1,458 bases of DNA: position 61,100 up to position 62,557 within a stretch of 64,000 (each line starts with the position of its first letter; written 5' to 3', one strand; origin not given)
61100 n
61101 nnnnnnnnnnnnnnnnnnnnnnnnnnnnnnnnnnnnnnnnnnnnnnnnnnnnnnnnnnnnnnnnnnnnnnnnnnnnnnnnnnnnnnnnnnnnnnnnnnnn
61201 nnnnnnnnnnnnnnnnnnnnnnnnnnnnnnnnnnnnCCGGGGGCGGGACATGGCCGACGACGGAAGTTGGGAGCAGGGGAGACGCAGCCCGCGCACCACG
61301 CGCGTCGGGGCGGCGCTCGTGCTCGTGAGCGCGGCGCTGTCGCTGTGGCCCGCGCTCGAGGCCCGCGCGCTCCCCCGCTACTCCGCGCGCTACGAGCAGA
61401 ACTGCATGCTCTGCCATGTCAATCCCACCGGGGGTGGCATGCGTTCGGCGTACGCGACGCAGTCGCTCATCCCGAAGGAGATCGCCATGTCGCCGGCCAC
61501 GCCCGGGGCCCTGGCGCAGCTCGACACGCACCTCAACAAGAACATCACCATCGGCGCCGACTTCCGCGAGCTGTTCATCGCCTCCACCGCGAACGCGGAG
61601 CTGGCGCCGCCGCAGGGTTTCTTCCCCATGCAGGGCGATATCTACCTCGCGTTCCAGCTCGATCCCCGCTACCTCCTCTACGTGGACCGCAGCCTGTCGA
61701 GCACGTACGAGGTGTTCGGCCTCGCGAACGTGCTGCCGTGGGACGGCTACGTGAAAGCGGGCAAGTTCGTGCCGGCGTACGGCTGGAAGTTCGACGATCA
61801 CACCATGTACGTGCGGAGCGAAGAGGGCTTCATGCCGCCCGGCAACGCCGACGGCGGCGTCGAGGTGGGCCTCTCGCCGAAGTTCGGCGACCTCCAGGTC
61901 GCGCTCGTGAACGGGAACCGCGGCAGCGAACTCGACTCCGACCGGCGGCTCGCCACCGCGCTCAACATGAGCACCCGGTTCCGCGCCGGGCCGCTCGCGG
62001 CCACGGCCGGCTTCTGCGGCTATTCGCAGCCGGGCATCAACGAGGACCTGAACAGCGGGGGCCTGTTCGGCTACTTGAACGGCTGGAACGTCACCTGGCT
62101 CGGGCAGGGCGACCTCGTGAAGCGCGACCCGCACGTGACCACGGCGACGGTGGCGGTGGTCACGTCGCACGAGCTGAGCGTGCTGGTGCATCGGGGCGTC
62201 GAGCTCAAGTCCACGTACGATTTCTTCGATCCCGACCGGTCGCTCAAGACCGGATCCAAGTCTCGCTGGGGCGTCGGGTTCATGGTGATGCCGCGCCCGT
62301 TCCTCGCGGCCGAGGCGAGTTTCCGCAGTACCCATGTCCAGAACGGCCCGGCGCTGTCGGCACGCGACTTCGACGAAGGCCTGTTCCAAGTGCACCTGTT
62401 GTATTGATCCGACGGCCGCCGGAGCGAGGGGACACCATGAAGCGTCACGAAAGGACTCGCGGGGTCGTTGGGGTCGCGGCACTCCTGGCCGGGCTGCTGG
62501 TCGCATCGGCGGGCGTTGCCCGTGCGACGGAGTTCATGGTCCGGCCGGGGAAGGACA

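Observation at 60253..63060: Exported three-gene module of a lipoprotein monoheme cytochrome, a Cyc2-like cytochrome-porin fusion and YceI: candidate outer-membrane electron conduit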

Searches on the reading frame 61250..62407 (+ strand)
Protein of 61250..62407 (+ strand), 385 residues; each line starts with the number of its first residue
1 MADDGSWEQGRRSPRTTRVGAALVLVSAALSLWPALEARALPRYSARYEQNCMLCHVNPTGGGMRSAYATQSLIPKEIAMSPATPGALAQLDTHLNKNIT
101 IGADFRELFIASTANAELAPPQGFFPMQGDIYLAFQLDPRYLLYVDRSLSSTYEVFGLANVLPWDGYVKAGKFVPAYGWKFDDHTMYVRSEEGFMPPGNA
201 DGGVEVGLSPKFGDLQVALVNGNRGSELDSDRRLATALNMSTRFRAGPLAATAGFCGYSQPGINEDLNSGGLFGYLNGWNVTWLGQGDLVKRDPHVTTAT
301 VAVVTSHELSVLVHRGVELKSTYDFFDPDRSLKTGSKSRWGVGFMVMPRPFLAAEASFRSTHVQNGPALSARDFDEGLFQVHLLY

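Call 3: search_protein_families(library=pfam, proteins=[window:61250-62407:+], max_evalue=1)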
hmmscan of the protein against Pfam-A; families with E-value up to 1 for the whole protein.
window:61250-62407:+ (385 aa): 1 family
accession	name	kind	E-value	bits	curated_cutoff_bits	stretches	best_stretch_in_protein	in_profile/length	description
PF13442.11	Cytochrome_CBB3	-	0.11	13.3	27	1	45-78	7-37/68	Cytochrome C oxidase, cbb3-type, subunit III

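Call 4: search_protein_families(library=ncbifam, proteins=[window:61250-62407:+], max_evalue=1)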
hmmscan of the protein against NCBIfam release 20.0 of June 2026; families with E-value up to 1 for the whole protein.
window:61250-62407:+ (385 aa): 0 families

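Call 5: find_homologous_proteins(query=window:61250-62407:+)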
Query window:61250-62407:+ (385 aa): 371 proteins with E <= 0.001 among 8000 candidates; the best 120 are listed.
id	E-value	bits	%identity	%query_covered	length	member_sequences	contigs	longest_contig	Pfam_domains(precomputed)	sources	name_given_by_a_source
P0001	4.6e-230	781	88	100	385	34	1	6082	-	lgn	-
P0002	3.7e-214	729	83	100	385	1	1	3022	-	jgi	jgi:hypothetical protein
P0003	1.8e-210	717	80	98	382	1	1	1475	-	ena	-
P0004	2.1e-210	717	82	96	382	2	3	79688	-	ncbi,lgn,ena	-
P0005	9.3e-208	708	80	98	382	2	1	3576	-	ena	-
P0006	1.0e-205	701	78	100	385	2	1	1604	-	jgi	jgi:hypothetical protein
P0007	3.8e-205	699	78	100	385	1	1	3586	-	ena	-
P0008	2.8e-202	690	82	89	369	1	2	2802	-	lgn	-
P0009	1.8e-187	641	75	90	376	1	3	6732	-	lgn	-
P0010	1.7e-186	638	73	100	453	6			-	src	-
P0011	7.1e-180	616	71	97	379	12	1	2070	-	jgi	-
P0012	4.1e-176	604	69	96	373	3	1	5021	-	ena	-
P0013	5.1e-174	597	69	94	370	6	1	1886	-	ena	-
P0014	3.6e-172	591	67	97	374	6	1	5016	-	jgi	jgi:hypothetical protein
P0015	1.8e-171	588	66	97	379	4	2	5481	-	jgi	jgi:hypothetical protein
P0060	7.3e-145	501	61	96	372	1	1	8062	-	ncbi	-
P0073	2.0e-138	480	57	96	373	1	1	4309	-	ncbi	-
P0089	9.0e-127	441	56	96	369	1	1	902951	-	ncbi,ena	-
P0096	4.5e-124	432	55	90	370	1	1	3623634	-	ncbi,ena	-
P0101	3.7e-119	416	53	96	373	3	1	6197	-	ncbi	-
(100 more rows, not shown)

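Call 6: search_solved_structures(query=window:61250-62407:+, max_evalue=10)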
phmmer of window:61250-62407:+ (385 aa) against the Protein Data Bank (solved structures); distinct sequences matched with E-value up to 10: 0.

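Call 10: find_encoding_contigs(protein=P0096, flank=8000, max_places=3)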
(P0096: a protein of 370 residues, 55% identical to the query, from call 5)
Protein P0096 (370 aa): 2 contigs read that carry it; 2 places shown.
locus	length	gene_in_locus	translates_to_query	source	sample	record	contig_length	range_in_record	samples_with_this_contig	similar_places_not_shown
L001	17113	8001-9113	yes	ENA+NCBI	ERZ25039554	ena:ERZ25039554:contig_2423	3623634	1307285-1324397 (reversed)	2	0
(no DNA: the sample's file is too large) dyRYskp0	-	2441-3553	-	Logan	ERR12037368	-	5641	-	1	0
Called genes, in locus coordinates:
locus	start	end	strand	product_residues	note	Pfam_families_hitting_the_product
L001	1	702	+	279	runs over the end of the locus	PF21033:RMD1-3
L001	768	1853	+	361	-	PF00195:Chal_sti_synt_N, PF08392:FAE1_CUT1_RppA, PF02797:Chal_sti_synt_C, PF08541:ACP_syn_III_C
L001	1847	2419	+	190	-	PF04191:PEMT (weak), PF04140:ICMT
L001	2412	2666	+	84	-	PF00550:PP-binding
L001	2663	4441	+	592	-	PF00501:AMP-binding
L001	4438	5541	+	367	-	PF01266:DAO (weak), PF01494:FAD_binding_3, PF03486:HI0933_like (faint), PF05834:Lycopene_cycl (faint), PF07992:Pyr_redox_2 (faint), PF01266:DAO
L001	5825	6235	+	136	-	PF00127:Copper-bind (faint)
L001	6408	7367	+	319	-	PF13860:FlgD_ig (weak), PF18962:Por_Secre_tail (faint)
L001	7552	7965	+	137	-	-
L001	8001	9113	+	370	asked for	-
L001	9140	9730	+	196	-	PF04264:YceI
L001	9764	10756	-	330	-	-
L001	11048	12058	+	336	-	PF03446:NAD_binding_2, PF03807:F420_oxidored (weak), PF00393:6PGD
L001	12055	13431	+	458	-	PF00479:G6PD_N, PF02781:G6PD_C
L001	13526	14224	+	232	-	PF01182:Glucosamine_iso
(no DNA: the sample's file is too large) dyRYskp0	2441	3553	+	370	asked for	-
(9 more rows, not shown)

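Call 11: find_encoding_contigs(protein=P0089, flank=8000, max_places=3)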
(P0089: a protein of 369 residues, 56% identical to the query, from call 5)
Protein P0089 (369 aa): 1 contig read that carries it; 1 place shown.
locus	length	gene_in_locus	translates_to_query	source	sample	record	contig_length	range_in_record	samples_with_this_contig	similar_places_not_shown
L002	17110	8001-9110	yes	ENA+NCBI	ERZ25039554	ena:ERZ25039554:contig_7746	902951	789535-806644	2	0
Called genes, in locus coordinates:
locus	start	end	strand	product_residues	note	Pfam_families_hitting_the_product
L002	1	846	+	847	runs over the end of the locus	PF14814:UB2H, PF00912:Transgly, PF00905:Transpeptidase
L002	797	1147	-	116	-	-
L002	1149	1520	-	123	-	PF18924:DUF5674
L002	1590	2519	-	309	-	PF02475:TRM5-TYW2_MTfase (faint), PF01135:PCMT (weak), PF05050:Methyltransf_21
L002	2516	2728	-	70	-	PF00291:PALP (weak)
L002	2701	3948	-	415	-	PF00291:PALP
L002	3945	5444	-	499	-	PF00291:PALP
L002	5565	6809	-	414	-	-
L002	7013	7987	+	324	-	PF07610:DUF1573 (faint), PF22073:Cep192_D4 (faint), PF22544:HYDIN_VesB_CFA65-like_Ig (weak)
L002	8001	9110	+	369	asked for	-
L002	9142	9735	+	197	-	PF04264:YceI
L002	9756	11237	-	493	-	PF02133:Transp_cyt_pur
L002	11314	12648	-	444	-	PF01180:DHO_dh, PF01207:Dus (weak), PF12797:Fer4_2 (faint), PF13237:Fer4_10 (faint), PF00037:Fer4 (faint), PF12838:Fer4_7, PF13183:Fer4_8 (faint), PF14697:Fer4_21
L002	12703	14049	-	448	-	PF14691:Fer4_20, PF01946:Thi4 (faint), PF01266:DAO (faint), PF07992:Pyr_redox_2, PF13450:NAD_binding_8 (weak), PF13738:Pyr_redox_3 (weak), PF00070:Pyr_redox (weak)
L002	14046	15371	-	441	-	PF00202:Aminotran_3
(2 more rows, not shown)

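Call 19: predict_structure(alignment_id=A1)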
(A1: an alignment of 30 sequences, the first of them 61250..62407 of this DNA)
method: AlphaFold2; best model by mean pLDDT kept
length: 385 residues; sequences in the alignment: 30
mean_pLDDT: 73.2   pTM: 0.72
mean pLDDT of the five models: 73.2, 70.6, 67.5, 61.6, 53.4
residues with pLDDT >= 90: 67; 70-90: 192; 50-70: 59; < 50: 67
segments of 3 or more residues with pLDDT < 50: 4-13, 34-67, 82-96, 225-228
pLDDT, mean of each block of 10 residues (from residue 1): 46 60 76 44 30 42 44 57 48 54 79 85 78 78 77 78 84 73 65 62 84 84 56 82 82 88 87 84 87 91 90 81 90 88 81 86 90 92 75
secondary structure, 60 per line:
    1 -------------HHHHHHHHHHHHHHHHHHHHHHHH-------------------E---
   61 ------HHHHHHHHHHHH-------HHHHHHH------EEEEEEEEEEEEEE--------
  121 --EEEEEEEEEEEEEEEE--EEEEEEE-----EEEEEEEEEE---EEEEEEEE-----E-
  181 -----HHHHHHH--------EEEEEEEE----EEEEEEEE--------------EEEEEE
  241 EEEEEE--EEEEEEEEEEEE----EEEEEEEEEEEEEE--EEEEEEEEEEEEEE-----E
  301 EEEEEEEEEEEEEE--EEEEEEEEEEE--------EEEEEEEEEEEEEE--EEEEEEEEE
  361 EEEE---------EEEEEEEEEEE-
elements in order: H14-37 H67-78 H86-92 E99-112 E123-138 E141-147 E153-162 E166-173 H186-192 E201-208 E213-220 E235-246 E249-260 E265-278 E281-294 E300-314 E317-327 E336-349 E352-364 E374-384

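Call 23: fold_search(model_id=the predicted structure, library=pdb)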
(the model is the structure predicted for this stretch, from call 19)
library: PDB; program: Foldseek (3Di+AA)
matches with E <= 10: 978; with E <= 0.001: 210
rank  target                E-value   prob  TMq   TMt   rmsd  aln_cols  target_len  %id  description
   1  5mdo_A                2.2e-11  1.00  0.52  0.58   6.8       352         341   12  Crystal structure of in vitro folded Chitoporin VhChip from Vibrio harveyi (crystal form I) (released 2017-12-20)
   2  1e54_A                2.7e-10  1.00  0.55  0.63   6.1       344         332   11  Anion-selective porin from Comamonas acidovorans (released 2001-07-12)
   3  7eqm_A                3.4e-10  1.00  0.51  0.58   6.7       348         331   12  Apo Truncated VhChiP (Delta 1-19) (released 2022-08-10)
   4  2fgq                  3.7e-10  1.00  0.53  0.61   6.3       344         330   11  High resolution X-ray structure of Omp32 in complex with malate (released 2006-01-31)
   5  2o4v_A                6.0e-10  1.00  0.60  0.57   5.0       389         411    9  An arginine ladder in OprP mediates phosphate specific transfer across the outer membrane (released 2006-12-26)
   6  4rjw                  9.7e-10  1.00  0.61  0.56   4.5       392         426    9  Crystal structure of Pseudomonas aeruginosa OprO (released 2015-10-21)
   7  4rjx                  1.8e-09  1.00  0.62  0.56   4.5       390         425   10  Crystal structure of the OprO mutant protein F62Y/D114Y (released 2015-10-21)
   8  3a2s_X                2.7e-09  1.00  0.53  0.59   5.7       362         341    9  Crystal Structure of outer membrane protein PorB from Neisseria meningitidis in complex with sucrose (released 2010-04-07)
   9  5ldv                  2.7e-09  1.00  0.41  0.39  12.7       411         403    9  Crystal Structures of MOMP from Campylobacter jejuni (released 2016-10-26)
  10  3wi5                  5.1e-09  1.00  0.53  0.64   5.4       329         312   11  Crystal structure of the Loop 7 mutant PorB from Neisseria meningitidis serogroup B (released 2014-01-01)
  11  5ldt_A                5.1e-09  1.00  0.46  0.44   8.1       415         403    9  Crystal Structures of MOMP from Campylobacter jejuni (released 2016-10-26)
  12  4aui_A                6.0e-09  1.00  0.52  0.63   5.7       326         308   11  STRUCTURE AND FUNCTION OF THE PORB PORIN FROM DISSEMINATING N. GONORRHOEAE (released 2012-10-10)
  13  5oyk                  8.2e-09  1.00  0.52  0.62   6.8       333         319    9  Outer-membrane expressed OmpT of Vibrio cholerae (released 2018-04-25)
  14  6ehe                  9.2e-09  1.00  0.52  0.65   5.9       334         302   10  OmpTdeltaL8 (loop L8 deletion mutant of OmpT), an outer membrane protein of Vibrio cholerae (released 2018-04-25)
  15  3wi4                  1.1e-08  1.00  0.52  0.63   5.5       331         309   10  Crystal structure of wild-type PorB from Neisseria meningitidis serogroup B (released 2014-01-01)
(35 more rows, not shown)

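Call 34: search_protein_representatives(alignment_id=A1)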
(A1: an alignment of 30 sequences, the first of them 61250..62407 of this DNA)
Query: 30 sequences, 373 profile positions. Proteins with E-value up to 0.001 (for the whole library): 1784; up to 1e-10: 841; up to 1e-30: 279. The best 150 are listed.
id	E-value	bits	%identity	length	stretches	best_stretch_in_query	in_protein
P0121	3.9e-133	460.0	-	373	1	11-373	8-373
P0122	6.8e-128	442.7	-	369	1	11-373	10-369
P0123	3.3e-121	420.8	-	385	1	4-373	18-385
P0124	7.2e-119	413.0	-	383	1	10-373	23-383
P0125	1.8e-118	411.8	-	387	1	10-373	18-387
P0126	4.4e-110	384.1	-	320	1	52-373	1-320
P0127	2.5e-108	378.4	-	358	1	14-373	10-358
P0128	9.0e-107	373.2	-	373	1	14-373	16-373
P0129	2.0e-106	372.1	-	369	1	12-373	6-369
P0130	8.7e-105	366.7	-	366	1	15-363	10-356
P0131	2.1e-104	365.5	-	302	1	17-237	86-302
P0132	1.4e-102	359.4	-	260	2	3-149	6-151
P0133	1.6e-102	359.2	-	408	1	18-373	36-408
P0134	1.7e-102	359.2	-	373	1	12-371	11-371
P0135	3.1e-102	358.3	-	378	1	3-373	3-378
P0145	5.1e-84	298.4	-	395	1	9-373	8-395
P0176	6.4e-64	232.2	-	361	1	13-346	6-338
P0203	6.4e-55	202.6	-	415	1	13-354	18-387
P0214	4.7e-52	193.2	-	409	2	107-372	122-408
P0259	5.9e-43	163.2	-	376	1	17-373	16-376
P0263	3.2e-42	160.8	-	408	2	15-211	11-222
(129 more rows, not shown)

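Call 44: find_related_loci(query=A1, collection=metagenome_contigs, flank=5000)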
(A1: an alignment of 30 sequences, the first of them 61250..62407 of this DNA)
Query A1 (385 aa) in metagenome_contigs; peptide patterns used: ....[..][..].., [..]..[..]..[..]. (x = any residue, [..] = any of these).
245 stretches matched a pattern; 153 encode a relative of the query (tblastn E <= 1e-3); the best 80 are kept; 80 distinct loci.
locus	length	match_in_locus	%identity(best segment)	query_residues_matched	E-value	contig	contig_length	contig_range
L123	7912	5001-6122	74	12-385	0e+0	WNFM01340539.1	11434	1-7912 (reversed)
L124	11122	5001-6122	71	12-385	0e+0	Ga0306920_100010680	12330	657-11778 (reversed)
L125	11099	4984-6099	67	14-385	3e-177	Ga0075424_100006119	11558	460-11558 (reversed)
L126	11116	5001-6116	66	14-385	1e-173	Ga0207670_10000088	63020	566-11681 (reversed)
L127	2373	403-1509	67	17-385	0e+0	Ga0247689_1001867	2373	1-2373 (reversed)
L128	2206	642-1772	64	9-385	0e+0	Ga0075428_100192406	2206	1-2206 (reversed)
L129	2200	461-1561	66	17-385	0e+0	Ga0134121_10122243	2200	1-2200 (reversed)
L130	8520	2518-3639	65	12-385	5e-169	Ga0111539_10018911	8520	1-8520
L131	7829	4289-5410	65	12-385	5e-169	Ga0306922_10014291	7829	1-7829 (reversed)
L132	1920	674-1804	64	9-385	0e+0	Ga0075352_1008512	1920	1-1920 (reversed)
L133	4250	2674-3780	64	17-385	4e-172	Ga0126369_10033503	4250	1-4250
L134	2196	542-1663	62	12-385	1e-176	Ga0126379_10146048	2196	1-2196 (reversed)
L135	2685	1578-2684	64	9-377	1e-173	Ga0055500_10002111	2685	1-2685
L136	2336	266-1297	68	42-385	5e-175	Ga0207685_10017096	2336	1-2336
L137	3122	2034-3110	64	10-368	3e-170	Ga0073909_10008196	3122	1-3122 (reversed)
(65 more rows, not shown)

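Call 46: list_cluster_members(proteins=[window:61250-62407:+, window:28623-30569:-, P0004, P0089, P0096, P0060, P0073, P0101])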
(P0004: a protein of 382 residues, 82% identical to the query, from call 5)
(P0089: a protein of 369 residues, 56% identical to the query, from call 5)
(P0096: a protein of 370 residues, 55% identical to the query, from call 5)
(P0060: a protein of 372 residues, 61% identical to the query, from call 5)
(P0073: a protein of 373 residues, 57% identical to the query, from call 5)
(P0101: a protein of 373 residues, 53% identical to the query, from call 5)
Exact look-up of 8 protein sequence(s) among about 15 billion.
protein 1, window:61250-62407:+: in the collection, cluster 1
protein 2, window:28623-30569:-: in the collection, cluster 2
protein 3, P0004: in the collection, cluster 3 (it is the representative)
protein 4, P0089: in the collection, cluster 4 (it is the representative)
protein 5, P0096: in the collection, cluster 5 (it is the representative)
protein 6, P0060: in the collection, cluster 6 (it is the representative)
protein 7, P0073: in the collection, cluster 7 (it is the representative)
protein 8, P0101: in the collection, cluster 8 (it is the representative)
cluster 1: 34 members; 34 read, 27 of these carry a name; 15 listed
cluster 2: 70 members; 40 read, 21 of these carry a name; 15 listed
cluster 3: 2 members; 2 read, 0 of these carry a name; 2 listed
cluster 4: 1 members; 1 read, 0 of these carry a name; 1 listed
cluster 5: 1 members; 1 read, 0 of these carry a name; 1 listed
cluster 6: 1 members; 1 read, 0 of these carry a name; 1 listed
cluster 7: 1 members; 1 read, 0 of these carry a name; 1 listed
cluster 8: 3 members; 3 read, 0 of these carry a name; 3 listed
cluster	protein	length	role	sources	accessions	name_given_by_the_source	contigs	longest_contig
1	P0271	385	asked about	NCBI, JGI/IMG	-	hypothetical protein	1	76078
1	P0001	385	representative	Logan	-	-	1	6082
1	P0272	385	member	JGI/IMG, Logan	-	hypothetical protein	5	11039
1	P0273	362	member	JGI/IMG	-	hypothetical protein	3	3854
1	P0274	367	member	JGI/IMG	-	hypothetical protein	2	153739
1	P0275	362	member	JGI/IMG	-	hypothetical protein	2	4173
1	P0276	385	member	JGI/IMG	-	hypothetical protein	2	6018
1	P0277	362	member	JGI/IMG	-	hypothetical protein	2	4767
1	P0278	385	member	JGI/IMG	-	hypothetical protein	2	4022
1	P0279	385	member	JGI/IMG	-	hypothetical protein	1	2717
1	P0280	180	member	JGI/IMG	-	hypothetical protein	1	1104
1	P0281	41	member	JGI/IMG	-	hypothetical protein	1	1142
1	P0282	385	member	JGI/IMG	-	hypothetical protein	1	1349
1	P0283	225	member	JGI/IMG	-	hypothetical protein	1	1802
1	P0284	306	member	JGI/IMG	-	hypothetical protein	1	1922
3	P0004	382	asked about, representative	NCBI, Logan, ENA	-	-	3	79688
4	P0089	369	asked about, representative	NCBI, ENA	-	-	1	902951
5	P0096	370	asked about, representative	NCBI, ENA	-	-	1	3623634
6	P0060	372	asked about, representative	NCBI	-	-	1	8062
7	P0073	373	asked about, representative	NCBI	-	-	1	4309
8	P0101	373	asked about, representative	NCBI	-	-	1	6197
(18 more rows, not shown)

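Call 47: find_encoding_contigs(protein=P0203, flank=5000, max_places=3)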
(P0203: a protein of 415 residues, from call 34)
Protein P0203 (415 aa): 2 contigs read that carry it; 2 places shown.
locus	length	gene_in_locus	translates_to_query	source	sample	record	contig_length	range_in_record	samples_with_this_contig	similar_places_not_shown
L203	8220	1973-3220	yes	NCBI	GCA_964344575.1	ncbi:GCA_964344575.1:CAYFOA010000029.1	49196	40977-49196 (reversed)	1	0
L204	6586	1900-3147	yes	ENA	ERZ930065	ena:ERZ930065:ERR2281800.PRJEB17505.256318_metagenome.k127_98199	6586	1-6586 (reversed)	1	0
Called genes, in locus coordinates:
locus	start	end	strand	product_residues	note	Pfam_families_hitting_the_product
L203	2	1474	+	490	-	?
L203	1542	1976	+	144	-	PF00127:Copper-bind (weak)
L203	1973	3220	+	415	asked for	-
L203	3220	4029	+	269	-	PF00034:Cytochrom_C, PF13442:Cytochrome_CBB3, PF00034:Cytochrom_C, PF13442:Cytochrome_CBB3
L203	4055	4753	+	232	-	PF14686:fn3_3 (weak), PF09430:EMC7_beta-sandw (weak), PF13620:CarboxypepD_reg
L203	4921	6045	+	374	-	PF03781:FGE-sulfatase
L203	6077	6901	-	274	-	-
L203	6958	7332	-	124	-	PF13564:DoxX_2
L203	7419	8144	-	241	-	-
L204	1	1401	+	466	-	?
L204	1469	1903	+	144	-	PF00127:Copper-bind (weak)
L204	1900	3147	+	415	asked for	-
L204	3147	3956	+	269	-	PF13442:Cytochrome_CBB3, PF00034:Cytochrom_C, PF13442:Cytochrome_CBB3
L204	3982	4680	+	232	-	PF14686:fn3_3 (weak), PF09430:EMC7_beta-sandw (weak), PF13620:CarboxypepD_reg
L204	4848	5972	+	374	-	PF03781:FGE-sulfatase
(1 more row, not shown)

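Call 48: find_encoding_contigs(protein=P0259, flank=5000, max_places=2)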
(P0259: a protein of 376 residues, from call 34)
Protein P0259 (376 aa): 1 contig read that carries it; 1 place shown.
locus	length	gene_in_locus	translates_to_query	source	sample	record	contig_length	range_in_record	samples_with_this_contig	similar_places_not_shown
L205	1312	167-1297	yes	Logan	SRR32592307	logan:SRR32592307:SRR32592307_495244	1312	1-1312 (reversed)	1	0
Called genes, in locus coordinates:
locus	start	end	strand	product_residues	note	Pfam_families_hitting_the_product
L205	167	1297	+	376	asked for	-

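Call 49: find_encoding_contigs(protein=P0176, flank=5000, max_places=2)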
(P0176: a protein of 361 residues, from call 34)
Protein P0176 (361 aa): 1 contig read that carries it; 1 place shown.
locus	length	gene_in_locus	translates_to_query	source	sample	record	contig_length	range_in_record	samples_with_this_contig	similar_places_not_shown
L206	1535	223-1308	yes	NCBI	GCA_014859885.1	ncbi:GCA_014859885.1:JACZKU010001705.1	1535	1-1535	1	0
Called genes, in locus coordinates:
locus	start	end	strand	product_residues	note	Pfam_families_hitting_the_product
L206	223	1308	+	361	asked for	-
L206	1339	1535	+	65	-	?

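Call 50: find_encoding_contigs(protein=P0145, flank=5000, max_places=2)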
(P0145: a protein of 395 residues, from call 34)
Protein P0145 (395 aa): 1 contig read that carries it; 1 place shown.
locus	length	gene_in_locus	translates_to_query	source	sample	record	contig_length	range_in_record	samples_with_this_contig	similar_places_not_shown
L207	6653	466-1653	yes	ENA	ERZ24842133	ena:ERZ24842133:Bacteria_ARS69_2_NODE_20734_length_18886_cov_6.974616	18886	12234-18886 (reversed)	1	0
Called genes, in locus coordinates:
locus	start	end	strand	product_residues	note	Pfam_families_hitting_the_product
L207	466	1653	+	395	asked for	-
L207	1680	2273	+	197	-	PF04264:YceI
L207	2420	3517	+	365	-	PF07452:CHRD, PF13860:FlgD_ig (weak)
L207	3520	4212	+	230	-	-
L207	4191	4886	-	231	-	PF00351:Biopterin_H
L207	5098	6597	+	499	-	-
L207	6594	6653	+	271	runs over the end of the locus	PF04784:DUF547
